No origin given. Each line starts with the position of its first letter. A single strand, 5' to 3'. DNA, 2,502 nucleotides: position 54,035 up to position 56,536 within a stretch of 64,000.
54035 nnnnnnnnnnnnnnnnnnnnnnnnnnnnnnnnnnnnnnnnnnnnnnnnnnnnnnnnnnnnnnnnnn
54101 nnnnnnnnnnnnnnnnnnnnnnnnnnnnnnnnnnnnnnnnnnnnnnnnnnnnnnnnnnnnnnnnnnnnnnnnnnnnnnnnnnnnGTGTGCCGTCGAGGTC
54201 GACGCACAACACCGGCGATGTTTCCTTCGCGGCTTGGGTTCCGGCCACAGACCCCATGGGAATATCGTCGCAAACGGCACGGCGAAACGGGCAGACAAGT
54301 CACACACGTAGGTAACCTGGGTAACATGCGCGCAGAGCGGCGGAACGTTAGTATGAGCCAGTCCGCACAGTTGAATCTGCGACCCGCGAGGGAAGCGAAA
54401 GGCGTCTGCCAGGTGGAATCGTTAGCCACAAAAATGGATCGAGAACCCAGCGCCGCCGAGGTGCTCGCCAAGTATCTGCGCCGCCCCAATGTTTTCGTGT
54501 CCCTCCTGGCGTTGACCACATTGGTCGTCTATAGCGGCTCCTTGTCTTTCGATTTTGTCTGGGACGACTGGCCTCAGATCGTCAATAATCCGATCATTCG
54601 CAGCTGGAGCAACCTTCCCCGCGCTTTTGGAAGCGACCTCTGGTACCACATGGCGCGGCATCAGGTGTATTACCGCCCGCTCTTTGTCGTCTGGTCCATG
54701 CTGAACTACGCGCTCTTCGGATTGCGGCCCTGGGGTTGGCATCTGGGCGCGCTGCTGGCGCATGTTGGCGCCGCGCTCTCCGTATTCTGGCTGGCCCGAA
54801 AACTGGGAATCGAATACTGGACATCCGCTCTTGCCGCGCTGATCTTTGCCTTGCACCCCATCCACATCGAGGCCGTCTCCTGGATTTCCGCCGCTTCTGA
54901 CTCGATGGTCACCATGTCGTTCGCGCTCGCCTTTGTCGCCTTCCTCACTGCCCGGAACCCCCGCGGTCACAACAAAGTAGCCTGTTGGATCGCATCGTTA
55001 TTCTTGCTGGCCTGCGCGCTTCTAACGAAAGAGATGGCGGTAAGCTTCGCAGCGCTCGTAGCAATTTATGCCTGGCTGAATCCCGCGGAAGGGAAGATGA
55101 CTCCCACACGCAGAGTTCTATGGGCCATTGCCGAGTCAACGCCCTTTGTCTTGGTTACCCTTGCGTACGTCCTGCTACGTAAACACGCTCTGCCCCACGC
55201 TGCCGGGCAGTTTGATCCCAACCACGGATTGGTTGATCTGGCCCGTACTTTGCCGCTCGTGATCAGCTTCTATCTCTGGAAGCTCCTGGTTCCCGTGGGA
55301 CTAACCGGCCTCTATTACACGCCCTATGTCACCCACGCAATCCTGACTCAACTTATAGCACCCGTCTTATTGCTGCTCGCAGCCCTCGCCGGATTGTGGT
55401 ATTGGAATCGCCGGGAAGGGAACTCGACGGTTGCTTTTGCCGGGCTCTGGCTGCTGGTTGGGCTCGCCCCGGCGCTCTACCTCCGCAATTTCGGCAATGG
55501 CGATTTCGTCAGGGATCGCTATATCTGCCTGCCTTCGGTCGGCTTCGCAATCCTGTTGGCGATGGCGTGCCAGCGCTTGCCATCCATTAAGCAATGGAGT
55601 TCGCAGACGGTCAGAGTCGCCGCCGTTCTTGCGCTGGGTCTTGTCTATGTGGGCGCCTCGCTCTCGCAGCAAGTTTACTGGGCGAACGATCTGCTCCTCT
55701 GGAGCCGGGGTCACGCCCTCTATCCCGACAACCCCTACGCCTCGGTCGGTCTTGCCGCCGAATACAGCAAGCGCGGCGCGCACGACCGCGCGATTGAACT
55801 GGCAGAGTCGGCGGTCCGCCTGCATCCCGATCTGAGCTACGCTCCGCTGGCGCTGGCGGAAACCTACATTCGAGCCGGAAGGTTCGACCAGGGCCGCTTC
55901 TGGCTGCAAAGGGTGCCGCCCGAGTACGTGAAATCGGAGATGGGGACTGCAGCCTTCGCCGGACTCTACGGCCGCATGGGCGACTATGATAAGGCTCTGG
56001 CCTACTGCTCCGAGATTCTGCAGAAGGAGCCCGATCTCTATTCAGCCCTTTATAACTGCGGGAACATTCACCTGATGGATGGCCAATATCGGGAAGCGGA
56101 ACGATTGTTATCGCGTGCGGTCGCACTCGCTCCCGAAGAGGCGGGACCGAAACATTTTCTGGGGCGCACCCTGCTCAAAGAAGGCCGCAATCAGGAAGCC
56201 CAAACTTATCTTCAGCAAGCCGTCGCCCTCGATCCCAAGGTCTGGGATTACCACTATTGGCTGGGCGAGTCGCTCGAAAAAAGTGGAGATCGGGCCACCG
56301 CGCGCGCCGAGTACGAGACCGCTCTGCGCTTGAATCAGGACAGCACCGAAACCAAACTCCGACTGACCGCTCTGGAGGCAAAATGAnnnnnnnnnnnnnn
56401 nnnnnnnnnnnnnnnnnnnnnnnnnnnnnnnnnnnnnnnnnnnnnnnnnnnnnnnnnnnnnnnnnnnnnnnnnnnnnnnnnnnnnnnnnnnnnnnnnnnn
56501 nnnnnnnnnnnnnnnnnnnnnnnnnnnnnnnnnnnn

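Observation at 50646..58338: Complete mycobacterial-type polyprenyl-phospho-D-arabinofuranose (DPA-like) donor pathway beside two GT-C membrane glycosyltransferases, in a genome that does not look actinobacterial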

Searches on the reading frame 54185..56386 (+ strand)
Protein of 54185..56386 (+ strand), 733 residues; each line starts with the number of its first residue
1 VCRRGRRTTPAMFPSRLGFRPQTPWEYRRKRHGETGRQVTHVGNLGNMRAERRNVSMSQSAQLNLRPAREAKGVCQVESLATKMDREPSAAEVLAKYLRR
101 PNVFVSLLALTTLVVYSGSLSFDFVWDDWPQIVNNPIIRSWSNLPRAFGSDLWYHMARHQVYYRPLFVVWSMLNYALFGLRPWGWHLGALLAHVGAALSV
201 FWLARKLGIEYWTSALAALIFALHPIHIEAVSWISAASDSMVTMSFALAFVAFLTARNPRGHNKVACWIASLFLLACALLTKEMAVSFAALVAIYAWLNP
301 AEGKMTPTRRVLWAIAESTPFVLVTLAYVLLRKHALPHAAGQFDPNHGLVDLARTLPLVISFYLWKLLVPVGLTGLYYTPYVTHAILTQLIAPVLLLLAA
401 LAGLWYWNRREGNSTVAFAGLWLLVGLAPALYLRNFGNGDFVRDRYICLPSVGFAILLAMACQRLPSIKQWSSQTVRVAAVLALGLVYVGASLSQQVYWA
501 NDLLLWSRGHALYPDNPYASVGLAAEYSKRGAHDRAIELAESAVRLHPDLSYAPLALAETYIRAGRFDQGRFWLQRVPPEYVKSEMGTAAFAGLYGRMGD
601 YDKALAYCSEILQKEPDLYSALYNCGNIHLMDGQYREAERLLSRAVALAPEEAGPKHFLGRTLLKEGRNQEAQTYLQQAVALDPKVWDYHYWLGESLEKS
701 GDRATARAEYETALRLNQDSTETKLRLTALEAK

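Call 3: search_protein_families(library=pfam, proteins=[window:54185-56386:+], max_evalue=0.01)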
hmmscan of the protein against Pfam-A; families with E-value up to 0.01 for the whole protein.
window:54185-56386:+ (733 aa): 25 families
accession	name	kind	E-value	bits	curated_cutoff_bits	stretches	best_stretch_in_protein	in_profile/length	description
PF14559.12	TPR_19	-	8e-28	97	25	3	598-651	4-57/68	Tetratricopeptide repeat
PF07719.23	TPR_2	-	1.1e-25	88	27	3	621-651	3-33/34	Tetratricopeptide repeat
PF00515.34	TPR_1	-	1.6e-20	72.4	27.8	2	620-651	2-33/34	Tetratricopeptide repeat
PF13428.12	TPR_14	-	6.2e-19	67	23.5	0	688-727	2-41/44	Tetratricopeptide repeat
PF13432.12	TPR_16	-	7.3e-17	61.9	32.7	2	659-719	3-63/65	Tetratricopeptide repeat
PF13181.12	TPR_8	-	5.1e-16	57.8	25.7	1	657-685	5-33/34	Tetratricopeptide repeat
PF13424.12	TPR_12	-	1.5e-13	51.2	30.1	2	620-684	4-76/77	Tetratricopeptide repeat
PF13176.12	TPR_7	-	1e-12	47.5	27.9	0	657-684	3-32/36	Tetratricopeptide repeat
PF13431.12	TPR_17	-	3.8e-11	42.8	24.4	0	676-707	2-33/34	Tetratricopeptide repeat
PF12895.13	ANAPC3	-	9.6e-11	42.3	27.2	1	599-678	3-81/82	Anaphase-promoting complex, cyclosome, subunit 3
PF13174.12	TPR_6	-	2e-09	37.9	26.3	0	691-716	4-29/33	Tetratricopeptide repeat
PF13414.12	TPR_11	-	3.2e-09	36.8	26.8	1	660-701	1-42/42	TPR repeat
PF13371.12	TPR_9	-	6.4e-07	29.7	35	1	596-652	6-62/73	Tetratricopeptide repeat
PF07721.20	TPR_4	-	8.2e-07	29.5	27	0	555-575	5-25/26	Tetratricopeptide repeat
PF02366.24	PMT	-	3.2e-06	27.3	22.7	1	178-330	78-232/245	Dolichyl-phosphate-mannose-protein mannosyltransferase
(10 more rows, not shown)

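Call 4: search_protein_families(library=ncbifam, proteins=[window:54185-56386:+], max_evalue=0.01)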
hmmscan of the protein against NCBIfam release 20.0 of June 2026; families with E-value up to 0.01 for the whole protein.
window:54185-56386:+ (733 aa): 24 families
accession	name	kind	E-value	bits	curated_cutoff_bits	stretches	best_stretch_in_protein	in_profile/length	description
TIGR02917.1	PEP_TPR_lipo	equivalog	2e-19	69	312.2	2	597-727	307-437/899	XrtA/PEP-CTERM system TPR-repeat protein PrsT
NF040959.1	MamA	equivalog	4.7e-17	62.1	200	1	597-720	49-172/204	magnetosome protein MamA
TIGR02521.1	type_IV_pilW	equivalog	1.3e-14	54.4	154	2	659-722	37-100/234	type IV pilus biogenesis/stability protein PilW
NF052415.1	T3SS_chap_SctY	equivalog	2.2e-09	37.8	70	1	622-715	9-105/106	type III secretion apparatus assembly chaperone SctY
NF033920.0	C39_PA2778_fam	equivalog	3.5e-09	36.4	150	0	579-650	184-255/255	PA2778 family cysteine peptidase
TIGR02552.1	LcrH_SycD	equivalog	6.2e-09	35.7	104.8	1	663-722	28-87/136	SycD/LcrH family type III secretion system chaperone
NF047507.1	TPR_BatC_Lepto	exception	1.5e-07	31.1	175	0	597-659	70-136/214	TPR repeat-containing protein BatC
NF008757.0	PRK11788.1-5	equivalog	1.5e-07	31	363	1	521-715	73-273/388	lipopolysaccharide assembly protein LapB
NF033758.1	gliding_GltE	equivalog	1.7e-07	30.6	225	1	586-694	155-263/411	adventurous gliding motility TPR repeat lipoprotein GltE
TIGR02795.1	tol_pal_ybgF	equivalog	5.5e-07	30.2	90.1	0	598-680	15-103/119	tol-pal system protein YbgF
NF008520.0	PRK11447.1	equivalog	8.4e-07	27.1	858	1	660-722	276-338/1157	cellulose synthase complex outer membrane protein BcsC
NF033762.1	social_mot_Tgl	equivalog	1.6e-06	27.6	225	1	512-678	60-229/252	social motility TPR repeat lipoprotein Tgl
NF047558.1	TPR_END_plus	domain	1.9e-06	27.7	32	0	665-688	11-34/56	TPR end-of-group domain-containing protein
TIGR00540.1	TPR_hemY_coli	hypoth_equivalog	5.4e-06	25.4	142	1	573-711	249-383/385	heme biosynthesis-associated TPR protein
NF047371.1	FlcA_CTERM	equivalog_domain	6.9e-06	24.8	300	0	598-649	486-537/646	periplasmic flagellar collar protein FlcA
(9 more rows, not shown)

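Call 26: search_solved_structures(query=A1, max_evalue=1)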
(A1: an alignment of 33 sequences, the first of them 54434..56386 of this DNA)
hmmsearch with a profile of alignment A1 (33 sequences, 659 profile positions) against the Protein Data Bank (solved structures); distinct sequences matched with E-value up to 1: 235 (the best 60 are shown).
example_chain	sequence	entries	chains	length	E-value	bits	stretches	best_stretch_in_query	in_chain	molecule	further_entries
9qhb_A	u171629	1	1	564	3.1e-91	310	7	520-655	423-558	Engineered tetratricopeptide repeat protein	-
8bu0_A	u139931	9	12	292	1.1e-36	129.7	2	520-654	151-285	Consensus tetratricopeptide repeat protein | Crystal structure of an 8-repeat consensus TPR superhelix with Zinc. | Monomer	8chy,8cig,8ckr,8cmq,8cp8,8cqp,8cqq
9qhc_A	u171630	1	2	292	2.5e-34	122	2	520-655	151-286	Engineered tetratricopeptide repeat protein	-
7ntf_A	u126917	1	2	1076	1e-25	93.5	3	546-655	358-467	Isoform 1 of UDP-N-acetylglucosamine--peptide N-acetylglucosaminyltransferase 110 kDa subu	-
7yeh_B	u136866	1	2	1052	1e-24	90.2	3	546-654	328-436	UDP-N-acetylglucosamine--peptide N-acetylglucosaminyltransferase 110 kDa subunit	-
7yea_A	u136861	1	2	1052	1.7e-24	89.5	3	445-653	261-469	UDP-N-acetylglucosamine--peptide N-acetylglucosaminyltransferase 110 kDa subunit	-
1w3b_A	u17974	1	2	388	3.6e-21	78.5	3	523-646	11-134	UDP-N-ACETYLGLUCOSAMINE--PEPTIDE N-ACETYLGLUCOSAMINYLTRANSFERASE 110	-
6eou_A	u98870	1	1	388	1.1e-20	77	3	523-646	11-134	UDP-N-acetylglucosamine--peptide N-acetylglucosaminyltransferase 110 kDa subunit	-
2fo7_A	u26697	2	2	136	2.3e-17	65.9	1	520-644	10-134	SYNTHETIC CONSENSUS TPR PROTEIN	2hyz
8ch0_A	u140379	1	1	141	2.4e-17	65.9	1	519-644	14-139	Consensus tetratricopeptide repeat protein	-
7obi_A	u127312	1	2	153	3.6e-17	65.3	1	515-654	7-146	CTPR-rv4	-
1na0_A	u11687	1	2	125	2.3e-15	59.3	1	546-655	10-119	designed protein CTPR3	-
9gzg_A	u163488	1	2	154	2.8e-15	59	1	520-655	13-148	Engineered CTPR protein with glutamic acids for conductivity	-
6xt9_D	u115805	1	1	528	4.7e-13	51.7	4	520-646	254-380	Bardet-Biedl syndrome 4 protein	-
2wqh_A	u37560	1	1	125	5.3e-13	51.5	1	546-655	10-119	CTPR3Y3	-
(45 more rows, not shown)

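Call 34: predict_structure(alignment_id=A1)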
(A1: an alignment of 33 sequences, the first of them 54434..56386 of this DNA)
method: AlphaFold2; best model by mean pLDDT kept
length: 650 residues; sequences in the alignment: 33
mean_pLDDT: 69.3   pTM: 0.53
mean pLDDT of the five models: 69.3, 68.6, 64.9, 58.1, 54.7
residues with pLDDT >= 90: 126; 70-90: 254; 50-70: 104; < 50: 166
segments of 3 or more residues with pLDDT < 50: 1-9, 13-80, 142-151, 252-303, 348-363
pLDDT, mean of each block of 10 residues (from residue 1): 45 43 37 29 28 30 29 33 56 55 71 88 87 83 44 63 88 78 87 66 77 82 83 88 68 39 38 40 40 38 51 70 69 80 57 35 60 82 78 79 64 54 62 72 81 91 78 90 93 85 78 89 92 82 92 95 88 93 92 91 85 92 94 87 90
secondary structure, 60 per line:
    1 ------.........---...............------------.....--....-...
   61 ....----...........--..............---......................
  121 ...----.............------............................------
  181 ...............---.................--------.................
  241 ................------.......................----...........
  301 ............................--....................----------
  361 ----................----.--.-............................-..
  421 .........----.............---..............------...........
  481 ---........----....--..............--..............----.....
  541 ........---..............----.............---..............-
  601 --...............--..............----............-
elements in order: H7-15 H19-33 H46-50 H53-56 H58-64 H69-79 H82-95 H99-123 H128-140 H147-174 H181-195 H199-215 H224-256 H263-285 H290-328 H331-350 H365-380 H390-417 H419-429 H434-446 H450-463 H470-480 H484-491 H496-499 H502-515 H518-531 H536-548 H552-565 H570-582 H586-599 H603-617 H620-633 H638-649

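Call 38: fold_search(model_id=the predicted structure, library=pdb)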
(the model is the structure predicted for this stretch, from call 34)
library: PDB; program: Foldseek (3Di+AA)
matches with E <= 10: 1236; with E <= 0.001: 181
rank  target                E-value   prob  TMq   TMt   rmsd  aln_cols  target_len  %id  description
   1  9qhc_B                9.2e-08  1.00  0.29  0.58   6.2       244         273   29  Crystal structure of 8-repeat CTPR protein with eliminated coordination sites (released 2025-10-22)
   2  9qhb                  1.7e-07  1.00  0.28  0.57   5.7       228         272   29  Crystal structure of 16-repeat CTPR protein with eliminated coordination sites (released 2025-10-22)
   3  8chy                  2.2e-07  1.00  0.26  0.53   8.6       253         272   28  Crystal structure of an 8-repeat consensus TPR superhelix with Zinc. (released 2024-02-21)
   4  9qhc_A                9.6e-07  1.00  0.29  0.58   5.7       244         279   30  Crystal structure of 8-repeat CTPR protein with eliminated coordination sites (released 2025-10-22)
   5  5dse_C                2.8e-06  1.00  0.30  0.28  32.0       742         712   13  Crystal Structure of the TTC7B/Hyccin Complex (released 2015-12-02)
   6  8a3t_F                5.3e-06  1.00  0.29  0.36  23.7       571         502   15  S. cerevisiae APC/C-Cdh1 complex (released 2022-08-31)
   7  5g04_K                6.6e-06  1.00  0.33  0.42  20.4       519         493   16  Structure of the human APC-Cdc20-Hsl1 complex (released 2016-05-25)
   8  1w3b_B                8.4e-06  1.00  0.24  0.38  12.8       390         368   14  The superhelical TPR domain of O-linked GlcNAc transferase reveals structural similarities to importin alpha. (released 2004-09-09)
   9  7yea_A                9.4e-06  1.00  0.31  0.21  17.1       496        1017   17  Human O-GlcNAc transferase Dimer (released 2023-07-12)
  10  7ntf_B                1.0e-05  1.00  0.30  0.24   6.5       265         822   21  Cryo-EM structure of unliganded O-GlcNAc transferase (released 2021-11-17)
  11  1w3b_A                1.0e-05  1.00  0.34  0.54  11.1       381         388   18  The superhelical TPR domain of O-linked GlcNAc transferase reveals structural similarities to importin alpha. (released 2004-09-09)
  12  6eou                  1.0e-05  1.00  0.30  0.49  10.2       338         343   16  O-GlcNAc transferase TPR domain with the intellectual disability associated mutation L254F (released 2018-05-09)
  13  8dtg_B                1.4e-05  1.00  0.23  0.20  11.8       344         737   18  Cryo-EM structure of Arabidopsis SPY alternative conformation 1 (released 2023-03-08)
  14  9gaw_J                1.4e-05  1.00  0.33  0.41  22.4       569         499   14  High-resolution structure of the Anaphase-promoting complex/cyclosome (APC/C) bound to co-activator Cdh1 (released 2024-08-14)
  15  6bq1_B                1.4e-05  1.00  0.27  0.25  34.2       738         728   16  Human PI4KIIIa lipid kinase complex (released 2017-12-13)
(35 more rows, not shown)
